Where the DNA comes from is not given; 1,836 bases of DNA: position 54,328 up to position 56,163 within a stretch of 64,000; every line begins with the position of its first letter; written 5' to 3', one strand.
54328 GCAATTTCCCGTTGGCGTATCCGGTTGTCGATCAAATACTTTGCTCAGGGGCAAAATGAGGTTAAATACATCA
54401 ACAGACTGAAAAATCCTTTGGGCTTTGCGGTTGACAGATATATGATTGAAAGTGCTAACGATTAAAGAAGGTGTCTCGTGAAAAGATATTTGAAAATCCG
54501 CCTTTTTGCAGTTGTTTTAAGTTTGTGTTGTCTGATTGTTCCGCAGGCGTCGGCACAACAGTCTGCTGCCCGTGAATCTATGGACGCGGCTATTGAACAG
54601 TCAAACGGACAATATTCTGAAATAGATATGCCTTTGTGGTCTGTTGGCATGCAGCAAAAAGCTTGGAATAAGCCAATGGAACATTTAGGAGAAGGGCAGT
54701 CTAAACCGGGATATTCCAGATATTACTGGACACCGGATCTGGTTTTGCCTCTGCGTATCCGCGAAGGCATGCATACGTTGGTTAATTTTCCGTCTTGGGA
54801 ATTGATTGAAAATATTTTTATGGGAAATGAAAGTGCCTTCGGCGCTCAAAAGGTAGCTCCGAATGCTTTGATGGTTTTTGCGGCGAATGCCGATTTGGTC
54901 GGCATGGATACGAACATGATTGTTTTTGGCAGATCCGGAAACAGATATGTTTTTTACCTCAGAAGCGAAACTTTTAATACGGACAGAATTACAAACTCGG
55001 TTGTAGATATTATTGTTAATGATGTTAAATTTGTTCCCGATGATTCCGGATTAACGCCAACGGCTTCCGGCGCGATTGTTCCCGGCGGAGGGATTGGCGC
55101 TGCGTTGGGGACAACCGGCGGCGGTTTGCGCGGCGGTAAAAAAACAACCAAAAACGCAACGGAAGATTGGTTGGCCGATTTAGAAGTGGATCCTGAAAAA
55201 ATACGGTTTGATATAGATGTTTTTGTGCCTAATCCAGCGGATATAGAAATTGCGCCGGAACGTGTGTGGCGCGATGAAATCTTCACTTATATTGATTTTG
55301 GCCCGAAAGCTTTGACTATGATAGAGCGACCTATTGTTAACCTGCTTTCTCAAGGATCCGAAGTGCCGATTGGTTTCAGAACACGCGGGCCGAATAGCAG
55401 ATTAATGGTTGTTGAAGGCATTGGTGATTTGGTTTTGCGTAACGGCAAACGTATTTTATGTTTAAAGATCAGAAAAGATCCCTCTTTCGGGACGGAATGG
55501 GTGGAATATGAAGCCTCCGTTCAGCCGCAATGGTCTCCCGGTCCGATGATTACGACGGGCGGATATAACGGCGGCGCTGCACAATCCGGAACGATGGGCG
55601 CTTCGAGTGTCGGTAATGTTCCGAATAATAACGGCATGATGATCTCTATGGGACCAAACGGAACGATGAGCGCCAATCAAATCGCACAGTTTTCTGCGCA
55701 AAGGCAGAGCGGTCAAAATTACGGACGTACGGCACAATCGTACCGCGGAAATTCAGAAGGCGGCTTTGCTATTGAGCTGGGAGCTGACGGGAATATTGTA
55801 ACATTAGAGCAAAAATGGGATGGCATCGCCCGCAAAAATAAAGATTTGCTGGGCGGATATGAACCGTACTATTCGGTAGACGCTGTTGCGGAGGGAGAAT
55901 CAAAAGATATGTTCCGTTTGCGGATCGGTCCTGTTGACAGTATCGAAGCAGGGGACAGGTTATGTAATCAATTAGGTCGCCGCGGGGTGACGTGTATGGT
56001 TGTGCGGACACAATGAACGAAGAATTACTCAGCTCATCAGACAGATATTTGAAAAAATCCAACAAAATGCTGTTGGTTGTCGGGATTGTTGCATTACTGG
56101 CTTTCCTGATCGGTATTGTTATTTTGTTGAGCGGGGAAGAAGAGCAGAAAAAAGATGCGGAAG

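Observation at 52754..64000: Chromosomally embedded, stripped-down type IV secretion core module (VirB8-VirB7-VirB8-VirB9-VirB10-VirB11) next to housekeeping genes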

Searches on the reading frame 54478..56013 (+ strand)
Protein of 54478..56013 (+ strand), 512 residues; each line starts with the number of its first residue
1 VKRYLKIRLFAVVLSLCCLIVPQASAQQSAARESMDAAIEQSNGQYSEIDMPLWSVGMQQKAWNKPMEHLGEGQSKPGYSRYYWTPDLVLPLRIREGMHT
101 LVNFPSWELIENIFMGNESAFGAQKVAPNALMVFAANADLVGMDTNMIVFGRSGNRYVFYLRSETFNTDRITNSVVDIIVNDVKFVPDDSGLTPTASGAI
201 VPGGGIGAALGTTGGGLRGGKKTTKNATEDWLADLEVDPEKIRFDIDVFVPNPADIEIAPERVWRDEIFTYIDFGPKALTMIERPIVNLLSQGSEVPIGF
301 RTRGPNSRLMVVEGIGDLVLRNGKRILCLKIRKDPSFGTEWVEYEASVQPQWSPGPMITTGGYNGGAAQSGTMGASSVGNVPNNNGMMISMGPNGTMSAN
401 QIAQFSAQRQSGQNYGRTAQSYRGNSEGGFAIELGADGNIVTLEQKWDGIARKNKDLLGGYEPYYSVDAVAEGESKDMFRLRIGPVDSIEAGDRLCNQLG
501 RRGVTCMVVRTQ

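Call 7: search_protein_families(library=pfam, proteins=[window:54478-56013:+], max_evalue=0.1)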
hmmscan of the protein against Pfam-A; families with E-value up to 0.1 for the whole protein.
window:54478-56013:+ (512 aa): 2 families
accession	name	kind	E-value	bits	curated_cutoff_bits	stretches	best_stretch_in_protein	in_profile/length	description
PF03524.21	CagX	-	1.5e-11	44.9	34.2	1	81-329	5-195/198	Conjugal transfer protein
PF05036.18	SPOR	-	5.7e-05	23.8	21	1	465-510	34-76/76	SPOR domain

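Call 8: search_protein_families(library=ncbifam, proteins=[window:54478-56013:+], max_evalue=0.1)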
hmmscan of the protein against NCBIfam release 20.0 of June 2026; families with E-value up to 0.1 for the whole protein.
window:54478-56013:+ (512 aa): 2 families
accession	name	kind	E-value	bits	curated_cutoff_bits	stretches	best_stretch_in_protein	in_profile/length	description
TIGR02781.1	VirB9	equivalog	1.5e-10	41.1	217.7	2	85-166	36-112/248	P-type conjugative transfer protein VirB9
NF010413.0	PRK13839.1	subfamily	0.096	11.8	388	0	234-313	183-254/279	conjugal transfer protein TrbG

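Call 11: find_encoding_contigs(protein=window:54478-56013:+, flank=10000, max_places=6)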
Protein window:54478-56013:+ (512 aa): 7 contigs read that carry it; 2 places shown.
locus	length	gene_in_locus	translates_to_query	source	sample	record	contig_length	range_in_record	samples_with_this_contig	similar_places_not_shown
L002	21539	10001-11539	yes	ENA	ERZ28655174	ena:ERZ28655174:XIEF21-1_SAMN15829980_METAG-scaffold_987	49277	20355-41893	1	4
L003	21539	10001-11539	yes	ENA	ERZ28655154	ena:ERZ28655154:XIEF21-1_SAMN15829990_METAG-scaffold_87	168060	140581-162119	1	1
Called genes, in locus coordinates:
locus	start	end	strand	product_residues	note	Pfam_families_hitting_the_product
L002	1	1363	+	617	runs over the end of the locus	PF13584:BatD, PF25607:DUF7939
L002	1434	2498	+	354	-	-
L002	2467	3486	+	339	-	PF04392:ABC_sub_bind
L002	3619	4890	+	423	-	PF00365:PFK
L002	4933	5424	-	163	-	-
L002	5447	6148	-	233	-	PF00561:Abhydrolase_1, PF12697:Abhydrolase_6, PF12146:Hydrolase_4 (weak)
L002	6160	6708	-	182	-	PF00857:Isochorismatase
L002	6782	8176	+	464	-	-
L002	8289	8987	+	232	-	PF04335:VirB8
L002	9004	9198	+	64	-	-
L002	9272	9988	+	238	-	PF04335:VirB8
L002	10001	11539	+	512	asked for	PF03524:CagX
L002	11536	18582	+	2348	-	-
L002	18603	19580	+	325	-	PF00437:T2SSE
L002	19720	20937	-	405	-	PF00155:Aminotran_1_2, PF01041:DegT_DnrJ_EryC1 (weak)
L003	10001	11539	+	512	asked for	PF03524:CagX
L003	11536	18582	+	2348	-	-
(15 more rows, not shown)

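Call 12: find_homologous_proteins(query=window:54478-56013:+, max_evalue=0.001)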
Query window:54478-56013:+ (512 aa): 1354 proteins with E <= 0.001 among 8000 candidates; the best 120 are listed.
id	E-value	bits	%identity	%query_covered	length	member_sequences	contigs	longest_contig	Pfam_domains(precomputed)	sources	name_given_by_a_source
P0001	9.0e-291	983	86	100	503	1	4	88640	PF03524.22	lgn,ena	-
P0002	7.1e-290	980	83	100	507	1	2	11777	PF05036.19,PF03524.22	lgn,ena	-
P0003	2.2e-287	972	83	100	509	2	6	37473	PF05036.19,PF03524.22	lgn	-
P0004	9.3e-285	963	81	100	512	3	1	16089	PF05036.19,PF03524.22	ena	-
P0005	6.0e-284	960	82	100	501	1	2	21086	PF03524.22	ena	-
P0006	5.6e-283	957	82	100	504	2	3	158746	PF03524.22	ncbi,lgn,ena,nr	ncbi:MAG: TrbG/VirB9 family P-type conjugative transfer protein [Alphaproteobacteria bacterium]|nr:T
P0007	1.9e-280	949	82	100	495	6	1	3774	PF03524.22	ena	-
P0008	6.5e-277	937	80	100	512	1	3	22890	PF03524.22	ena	-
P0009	2.1e-276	935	79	100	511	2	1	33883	PF03524.22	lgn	-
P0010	3.7e-274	928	79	100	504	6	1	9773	PF03524.22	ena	-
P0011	7.3e-273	924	79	100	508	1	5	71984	PF03524.22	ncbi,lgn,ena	-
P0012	8.0e-273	923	78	100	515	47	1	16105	PF03524.22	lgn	-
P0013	3.0e-272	922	80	100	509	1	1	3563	PF03524.22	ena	-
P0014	1.7e-271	919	80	100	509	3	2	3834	PF03524.22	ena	-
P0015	8.7e-271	917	79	100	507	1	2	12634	PF03524.22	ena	-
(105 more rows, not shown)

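Call 18: find_related_loci(query=A1, collection=genome_contigs, flank=10000)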
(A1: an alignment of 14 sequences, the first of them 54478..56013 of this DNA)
Query A1 (512 aa) in genome_contigs; peptide patterns used: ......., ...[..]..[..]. (x = any residue, [..] = any of these).
199 stretches matched a pattern; 142 encode a relative of the query (tblastn E <= 1e-3); the best 80 are kept; 80 distinct loci.
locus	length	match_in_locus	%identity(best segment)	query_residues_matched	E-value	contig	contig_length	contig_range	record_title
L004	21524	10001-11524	79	1-512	0e+0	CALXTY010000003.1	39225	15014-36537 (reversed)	MAG: uncultured Alphaproteobacteria bacterium isolate BRZ_DM__bin96 genome assembly, contig: BRZ_DM__NODE_1525_length_39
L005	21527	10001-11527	80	1-512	0e+0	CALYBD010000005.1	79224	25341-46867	MAG: uncultured Alphaproteobacteria bacterium isolate BRZ_CT__bin99 genome assembly, contig: BRZ_CT__NODE_559_length_792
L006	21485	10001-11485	82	1-512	0e+0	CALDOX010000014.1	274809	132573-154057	MAG TPA_asm: uncultured Alphaproteobacteria bacterium isolate SRR6425755_bin.60_CONCOCT_v1.1_MAG genome assembly, contig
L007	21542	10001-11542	79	1-512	0e+0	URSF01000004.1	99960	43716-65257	uncultured Rhodospirillaceae bacterium isolate UMGS1296 genome assembly, contig: NODE_77_length_99960_cov_9.675081, whol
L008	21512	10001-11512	81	1-512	0e+0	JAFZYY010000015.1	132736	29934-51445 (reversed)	MAG: Alphaproteobacteria bacterium isolate RGIG8225 Water_buffalos_Rumen-5__c647689, whole genome shotgun sequence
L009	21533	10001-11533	78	1-512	0e+0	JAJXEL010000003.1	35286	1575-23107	MAG: Alphaproteobacteria bacterium isolate C13_60.fa NODE_379_length_35286_cov_5.115523, whole genome shotgun sequence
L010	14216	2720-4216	78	1-512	0e+0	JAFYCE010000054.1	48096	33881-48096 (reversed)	MAG: Alphaproteobacteria bacterium isolate RGIG6957 Sheep_Rumen.Co__c1438853, whole genome shotgun sequence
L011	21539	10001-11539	77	1-512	0e+0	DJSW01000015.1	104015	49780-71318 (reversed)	MAG TPA_asm: Alphaproteobacteria bacterium UBA6324 UBA6324_contig_134, whole genome shotgun sequence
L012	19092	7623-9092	75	1-512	0e+0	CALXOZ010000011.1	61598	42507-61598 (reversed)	MAG: uncultured Alphaproteobacteria bacterium isolate BRZ_E__bin160 genome assembly, contig: BRZ_E__NODE_877_length_6159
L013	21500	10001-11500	72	1-512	0e+0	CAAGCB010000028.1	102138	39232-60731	MAG TPA_asm: Alphaproteobacteria bacterium, isolate HGM16793, WGS project CAAGCB010000000 data, contig: SRS476094_28_k11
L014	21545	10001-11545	76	1-512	0e+0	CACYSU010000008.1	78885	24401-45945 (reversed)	MAG: uncultured Rhodospirillales bacterium isolate RUG12246 genome assembly, contig: RUG12246_asm_8, whole genome shotgu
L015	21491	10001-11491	74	1-512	0e+0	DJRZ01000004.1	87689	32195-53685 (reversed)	MAG TPA_asm: Alphaproteobacteria bacterium UBA6347 UBA6347_contig_1419, whole genome shotgun sequence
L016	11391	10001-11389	77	1-468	0e+0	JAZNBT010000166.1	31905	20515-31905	MAG: Alphaproteobacteria bacterium isolate T1900044741_TS20190207.MAGScoT_cleanbin_000004 SGB_2063_k141_1628536, whole g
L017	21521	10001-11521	68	1-512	0e+0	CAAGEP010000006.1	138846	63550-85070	MAG TPA_asm: Alphaproteobacteria bacterium, isolate HGM16788, WGS project CAAGEP010000000 data, contig: SRS476164_70_k11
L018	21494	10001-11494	70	7-512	0e+0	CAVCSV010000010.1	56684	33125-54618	Limosilactobacillus gorillae isolate H07622-L1_cleanbin_000006 genome assembly, contig: Spades_H07622-L1_contig_267, who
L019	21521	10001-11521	68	1-512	0e+0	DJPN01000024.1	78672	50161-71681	MAG TPA_asm: Alphaproteobacteria bacterium UBA6411 UBA6411_contig_1409, whole genome shotgun sequence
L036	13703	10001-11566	47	5-512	1e-153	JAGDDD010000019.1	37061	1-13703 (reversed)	MAG: Alphaproteobacteria bacterium isolate RGIG10359 Yak_Rumen.Co__c2535696, whole genome shotgun sequence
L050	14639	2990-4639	47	4-512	2e-146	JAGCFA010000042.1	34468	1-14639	MAG: Alphaproteobacteria bacterium isolate RGIG9732 Yak_Omasum-3__c639329, whole genome shotgun sequence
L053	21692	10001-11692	46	4-512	5e-146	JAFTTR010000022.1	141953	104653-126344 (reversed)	MAG: Alphaproteobacteria bacterium isolate RGIG4140 Roe_deer_Colon-1__c545870, whole genome shotgun sequence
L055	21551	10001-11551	45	33-512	1e-145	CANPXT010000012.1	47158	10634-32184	MAG: uncultured Alphaproteobacteria bacterium isolate Lapin-005__bin43 genome assembly, contig: Lapin-005__NODE_944_leng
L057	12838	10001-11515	45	12-512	4e-145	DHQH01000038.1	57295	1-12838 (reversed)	MAG TPA_asm: Alphaproteobacteria bacterium UBA5343 UBA5343_contig_103, whole genome shotgun sequence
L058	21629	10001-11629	43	14-512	5e-145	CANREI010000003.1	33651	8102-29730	MAG: uncultured Alphaproteobacteria bacterium isolate Lapin-024__bin64 genome assembly, contig: Lapin-024__NODE_1645_len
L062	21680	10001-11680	43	6-512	5e-144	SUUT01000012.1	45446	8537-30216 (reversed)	MAG: Alphaproteobacteria bacterium isolate SIG53 NODE_18264_length_45446_cov_11.373353, whole genome shotgun sequence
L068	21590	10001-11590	44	2-512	8e-142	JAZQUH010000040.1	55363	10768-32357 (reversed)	MAG: Alphaproteobacteria bacterium isolate T1900045181_TC20190177.MAGScoT_cleanbin_000009 SGB_5241_k141_218176, whole ge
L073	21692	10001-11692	43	1-512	2e-139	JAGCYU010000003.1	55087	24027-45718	MAG: Alphaproteobacteria bacterium isolate RGIG10246 Yak_Rumen-5__c119075, whole genome shotgun sequence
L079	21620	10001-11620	43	7-512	2e-136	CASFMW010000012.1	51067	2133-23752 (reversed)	uncultured proteobacterium isolate O25_L1_391391_idba_bin.172 genome assembly, contig: O25_L1_391391_idba_bin.172.fa_sca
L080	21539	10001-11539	45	43-512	2e-136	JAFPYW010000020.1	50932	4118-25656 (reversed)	MAG: Alphaproteobacteria bacterium isolate RGIG1600 Goat_Abomasum.Co__c608520, whole genome shotgun sequence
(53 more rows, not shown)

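Call 22: search_protein_families(library=pfam, proteins=[L053:6508-8124:+, L058:1195-2085:+, L080:4842-5705:+, L068:19638-20159:+, L073:6034-6942:+, L010:12275-13210:+, L050:12068-12619:+, L055:5590-6441:+, L062:4819-5637:+, L036:3-1058:+], max_evalue=0.01)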
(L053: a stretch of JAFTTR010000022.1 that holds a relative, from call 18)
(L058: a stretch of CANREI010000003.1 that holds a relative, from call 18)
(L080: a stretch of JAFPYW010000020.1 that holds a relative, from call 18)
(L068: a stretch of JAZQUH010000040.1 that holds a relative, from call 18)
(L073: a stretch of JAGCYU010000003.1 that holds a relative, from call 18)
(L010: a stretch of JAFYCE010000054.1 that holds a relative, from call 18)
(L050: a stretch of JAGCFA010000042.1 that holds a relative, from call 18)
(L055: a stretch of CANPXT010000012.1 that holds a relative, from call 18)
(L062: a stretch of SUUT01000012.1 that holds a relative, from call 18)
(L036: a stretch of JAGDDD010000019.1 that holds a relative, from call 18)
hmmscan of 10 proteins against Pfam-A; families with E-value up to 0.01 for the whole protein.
L053:6508-8124:+ (539 aa): 0 families

L058:1195-2085:+ (297 aa): 2 families
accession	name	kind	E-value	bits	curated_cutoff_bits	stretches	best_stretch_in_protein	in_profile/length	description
PF02882.25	THF_DHG_CYH_C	-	7.1e-62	207.9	27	1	135-292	1-158/160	Tetrahydrofolate dehydrogenase/cyclohydrolase, NAD(P)-binding domain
PF00763.28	THF_DHG_CYH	-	9.8e-40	135.9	32.8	1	21-132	1-115/115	Tetrahydrofolate dehydrogenase/cyclohydrolase, catalytic domain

L080:4842-5705:+ (288 aa): 0 families

L068:19638-20159:+ (174 aa): 2 families
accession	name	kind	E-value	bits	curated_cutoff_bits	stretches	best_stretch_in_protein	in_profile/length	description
PF06347.19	SH3_4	-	3.2e-14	52.9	24.1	1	47-99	3-54/56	Bacterial SH3 domain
PF08239.17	SH3_3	-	0.00019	22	27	1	48-99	2-53/54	Bacterial SH3 domain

L073:6034-6942:+ (303 aa): 0 families

L010:12275-13210:+ (312 aa): 0 families

L050:12068-12619:+ (184 aa): 2 families
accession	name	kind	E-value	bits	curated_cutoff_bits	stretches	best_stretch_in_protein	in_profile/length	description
PF22769.1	DCD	-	0.00066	20.2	27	1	61-127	86-151/153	dCTP deaminase-like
PF00692.24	dUTPase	-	0.00076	19.7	22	1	44-137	22-112/129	dUTPase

L055:5590-6441:+ (284 aa): 0 families

L062:4819-5637:+ (273 aa): 1 family
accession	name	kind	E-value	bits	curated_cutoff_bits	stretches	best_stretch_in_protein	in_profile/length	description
PF03981.17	Ubiq_cyt_C_chap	-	0.0013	19.3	21.5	0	32-86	19-69/140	Ubiquinol-cytochrome C chaperone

L036:3-1058:+ (352 aa): 7 families
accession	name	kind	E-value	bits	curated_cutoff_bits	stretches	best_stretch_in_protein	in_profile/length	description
PF00639.27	Rotamase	-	8.5e-20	72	21.7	1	133-213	13-95/97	PPIC-type PPIASE domain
PF13616.12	Rotamase_3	-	1.5e-17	64.7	22.5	1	113-212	7-111/116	PPIC-type PPIASE domain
PF09312.16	SurA_N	-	4.4e-12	46.7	30.8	1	8-87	35-114/118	SurA N-terminal domain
PF13624.11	SurA_N_3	-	2.2e-10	41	27.2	1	3-87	71-158/162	SurA-like N-terminal domain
PF13145.12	Rotamase_2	-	7.9e-09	36.8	27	1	137-219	30-111/121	PPIC-type PPIASE domain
PF13623.11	SurA_N_2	-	4.9e-07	30.1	28.5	1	2-51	72-121/145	SurA-like N-terminal domain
PF05698.19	Trigger_C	-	0.00024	21.6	22.7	1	33-80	104-150/162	Bacterial trigger factor protein (TF) C-terminus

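Call 32: search_protein_families(library=pfam, proteins=[L057:36-2276:+, L057:2354-3133:+, L057:3133-3864:+, L057:3851-5074:+, L057:5064-7829:+, L079:607-2229:+, L079:2250-3089:+, L079:3098-4309:+, L079:4314-8147:+, L017:72-2414:-], max_evalue=0.05)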
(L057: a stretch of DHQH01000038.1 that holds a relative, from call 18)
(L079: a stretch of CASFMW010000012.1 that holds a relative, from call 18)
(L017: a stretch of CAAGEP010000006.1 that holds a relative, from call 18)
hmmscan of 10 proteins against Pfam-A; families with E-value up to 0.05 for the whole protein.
L057:36-2276:+ (747 aa): 4 families
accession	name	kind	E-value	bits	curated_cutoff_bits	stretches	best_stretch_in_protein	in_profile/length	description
PF03135.19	CagE_TrbE_VirB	-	1.9e-10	41.5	21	1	161-332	31-197/204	CagE, TrbE, VirB family, component of type IV transporter system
PF19044.6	P-loop_TraG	-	0.00024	20.3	25.8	0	399-510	34-151/413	TraG P-loop domain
PF13401.12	AAA_22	-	0.0035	18.1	27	0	398-498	9-77/130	AAA domain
PF25199.1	nSTAND_NTPase5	-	0.009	16.3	34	1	390-432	37-79/145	Novel STAND NTPase 5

L057:2354-3133:+ (260 aa): 1 family
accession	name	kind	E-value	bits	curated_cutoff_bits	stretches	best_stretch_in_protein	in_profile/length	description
PF13605.11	DUF4141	-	8.1e-07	28.8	30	1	4-35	1-32/53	Domain of unknown function (DUF4141)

L057:3133-3864:+ (244 aa): 1 family
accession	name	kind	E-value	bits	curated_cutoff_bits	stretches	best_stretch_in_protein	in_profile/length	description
PF15977.11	HTH_46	-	0.012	16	29.3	1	173-207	8-42/68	Winged helix-turn-helix DNA binding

L057:3851-5074:+ (408 aa): 1 family
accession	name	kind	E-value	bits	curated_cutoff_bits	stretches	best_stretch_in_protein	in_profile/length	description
PF15665.10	FAM184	-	0.0022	18.1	32.7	1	65-190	77-206/211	Family with sequence similarity 184, A and B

L057:5064-7829:+ (922 aa): 0 families

L079:607-2229:+ (541 aa): 2 families
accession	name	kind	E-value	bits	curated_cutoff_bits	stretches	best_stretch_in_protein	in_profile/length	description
PF03961.19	FapA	-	0.0022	18.1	31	1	63-168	169-268/272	Flagellar Assembly Protein A beta solenoid domain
PF05335.18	DUF745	-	0.0034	17.6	33.3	1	52-163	71-177/183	Protein of unknown function (DUF745)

L079:2250-3089:+ (280 aa): 3 families
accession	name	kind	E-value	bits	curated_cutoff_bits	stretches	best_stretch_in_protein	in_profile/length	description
PF06103.16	DUF948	-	0.0027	18.3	37.2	0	17-80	15-78/89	Bacterial protein of unknown function (DUF948)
PF18736.6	pEK499_p136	-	0.0072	16.5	26.6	0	147-197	54-105/152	HEPN pEK499 p136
PF07303.18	Occludin_ELL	-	0.014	16.6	31.2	0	162-206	49-92/101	Occludin homology domain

L079:3098-4309:+ (404 aa): 0 families

L079:4314-8147:+ (1278 aa): 1 family
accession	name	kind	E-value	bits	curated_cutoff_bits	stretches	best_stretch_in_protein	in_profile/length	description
PF10732.14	DUF2524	-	0.022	15.5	25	1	1131-1185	4-53/84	Protein of unknown function (DUF2524)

L017:72-2414:- (780 aa): 4 families
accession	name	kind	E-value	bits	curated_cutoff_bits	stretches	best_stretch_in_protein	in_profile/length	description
PF02534.20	T4SS-DNA_transf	-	8.2e-58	196.8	20.1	2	412-686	202-456/468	Type IV secretory system Conjugative DNA transfer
PF12696.13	TraG-D_C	-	1e-20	74.4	22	1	528-652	1-125/126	TraM recognition site of TraD and TraG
PF10412.15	TrwB_AAD_bind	-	3.5e-17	62.8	20.5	1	479-661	205-376/387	Type IV secretion-system coupling protein DNA-binding domain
PF00270.35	DEAD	-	0.011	15.9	26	0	160-198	16-58/167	DEAD/DEAH box helicase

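Call 70: find_homologous_proteins(query=L017:72-2414:-, max_evalue=1e-20)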
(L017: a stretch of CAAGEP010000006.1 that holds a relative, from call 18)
Query L017:72-2414:- (780 aa): 1840 proteins with E <= 1e-20 among 8000 candidates; the best 120 are listed.
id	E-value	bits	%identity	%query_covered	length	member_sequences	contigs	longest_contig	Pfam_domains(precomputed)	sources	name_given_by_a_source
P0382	0.0e+0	1790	99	100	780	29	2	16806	PF10412.16,PF02534.21,PF12696.14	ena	-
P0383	0.0e+0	1746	96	100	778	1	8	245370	PF10412.16,PF02534.21,PF12696.14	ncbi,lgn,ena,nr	ncbi:MAG TPA: hypothetical protein DD624_07730 [Alphaproteobacteria bacterium]|nr:hypothetical prote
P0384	0.0e+0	1745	96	100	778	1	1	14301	PF10412.16,PF02534.21,PF12696.14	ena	-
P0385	0.0e+0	1744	96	100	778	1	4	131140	PF10412.16,PF02534.21,PF12696.14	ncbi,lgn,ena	-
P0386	0.0e+0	1743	96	100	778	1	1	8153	PF10412.16,PF02534.21,PF12696.14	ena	-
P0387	0.0e+0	1680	91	100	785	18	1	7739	PF10412.16,PF02534.21,PF12696.14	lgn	-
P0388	0.0e+0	1676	91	100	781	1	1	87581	PF10412.16,PF02534.21,PF12696.14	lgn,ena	-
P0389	0.0e+0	1673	91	100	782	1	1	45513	PF10412.16,PF02534.21,PF12696.14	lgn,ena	-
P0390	0.0e+0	1672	90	100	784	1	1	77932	PF10412.16,PF02534.21,PF12696.14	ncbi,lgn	-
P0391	0.0e+0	1655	90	100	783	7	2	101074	PF10412.16,PF02534.21,PF12696.14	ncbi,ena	-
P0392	0.0e+0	1528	84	100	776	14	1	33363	PF10412.16,PF02534.21,PF12696.14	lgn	-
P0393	0.0e+0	1528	84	100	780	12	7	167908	PF10412.16,PF02534.21,PF12696.14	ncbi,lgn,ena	-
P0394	0.0e+0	1526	84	100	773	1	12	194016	PF10412.16,PF02534.21,PF12696.14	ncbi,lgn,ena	-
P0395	0.0e+0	1526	84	100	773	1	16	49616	PF10412.16,PF02534.21,PF12696.14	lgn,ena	-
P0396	0.0e+0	1525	84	100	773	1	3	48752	PF10412.16,PF02534.21,PF12696.14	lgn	-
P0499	0.0e+0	1067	64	91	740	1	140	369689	PF10412.16,PF02534.21,PF12696.14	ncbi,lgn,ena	-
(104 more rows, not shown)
